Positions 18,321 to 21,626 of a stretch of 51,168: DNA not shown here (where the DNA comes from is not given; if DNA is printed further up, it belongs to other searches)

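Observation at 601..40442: Family of 14 covarying mini-hairpins (A-NNNC-RRTN-GNNN-A) just upstream of Shine-Dalgarno sequences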

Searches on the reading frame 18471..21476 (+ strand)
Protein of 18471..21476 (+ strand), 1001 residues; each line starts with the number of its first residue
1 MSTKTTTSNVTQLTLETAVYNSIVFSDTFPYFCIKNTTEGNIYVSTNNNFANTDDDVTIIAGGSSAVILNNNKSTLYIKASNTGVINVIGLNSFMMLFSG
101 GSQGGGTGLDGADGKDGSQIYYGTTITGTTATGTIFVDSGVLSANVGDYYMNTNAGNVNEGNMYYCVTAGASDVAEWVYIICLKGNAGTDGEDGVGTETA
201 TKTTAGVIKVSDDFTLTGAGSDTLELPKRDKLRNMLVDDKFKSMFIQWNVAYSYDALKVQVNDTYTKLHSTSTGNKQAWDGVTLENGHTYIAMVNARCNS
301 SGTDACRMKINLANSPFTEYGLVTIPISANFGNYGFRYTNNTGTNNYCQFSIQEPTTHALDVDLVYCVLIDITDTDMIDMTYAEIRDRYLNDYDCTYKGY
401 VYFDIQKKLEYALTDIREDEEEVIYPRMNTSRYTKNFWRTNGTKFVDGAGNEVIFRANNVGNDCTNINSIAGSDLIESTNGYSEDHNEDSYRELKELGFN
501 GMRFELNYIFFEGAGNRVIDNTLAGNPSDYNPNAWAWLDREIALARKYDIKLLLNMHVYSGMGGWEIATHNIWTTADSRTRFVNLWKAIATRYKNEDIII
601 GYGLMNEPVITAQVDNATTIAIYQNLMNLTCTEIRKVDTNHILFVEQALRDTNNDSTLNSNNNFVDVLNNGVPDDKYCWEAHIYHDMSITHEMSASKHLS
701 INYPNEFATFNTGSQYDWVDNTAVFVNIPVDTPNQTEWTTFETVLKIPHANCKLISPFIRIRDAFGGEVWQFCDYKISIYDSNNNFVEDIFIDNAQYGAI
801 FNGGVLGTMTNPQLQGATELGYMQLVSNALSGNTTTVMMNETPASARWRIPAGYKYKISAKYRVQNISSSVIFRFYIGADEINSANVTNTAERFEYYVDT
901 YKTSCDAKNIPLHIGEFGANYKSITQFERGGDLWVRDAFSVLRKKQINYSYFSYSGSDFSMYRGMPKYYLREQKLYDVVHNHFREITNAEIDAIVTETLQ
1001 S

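Call 6: search_dna_similar(query=window:18471-21476:+, collection=phages, mode=protein, max_rows=25)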
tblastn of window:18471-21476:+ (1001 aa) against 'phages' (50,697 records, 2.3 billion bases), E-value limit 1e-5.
Records with a match: 1; places in all: 1; records where one place covers at least 80% of the query: 0.
Best place of each record, by identity: <60% 1.
By first word of the organism name: Bacteriophage 1.
By host as written in the record: - 1.
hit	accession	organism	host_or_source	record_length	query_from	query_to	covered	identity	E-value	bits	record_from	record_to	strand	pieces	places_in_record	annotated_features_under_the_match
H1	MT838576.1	Bacteriophage sp.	human fecal samples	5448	492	648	16%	28.4%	8e-8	62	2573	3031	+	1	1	record has no annotation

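Call 7: search_protein_families(library=pfam, proteins=[window:18471-21476:+])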
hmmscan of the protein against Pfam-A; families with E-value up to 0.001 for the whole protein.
window:18471-21476:+ (1001 aa): 1 family
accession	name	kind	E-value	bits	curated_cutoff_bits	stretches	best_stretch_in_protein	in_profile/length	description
PF00150.24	Cellulase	-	7.1e-19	68.8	23.5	1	483-705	19-206/272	Cellulase (glycosyl hydrolase family 5)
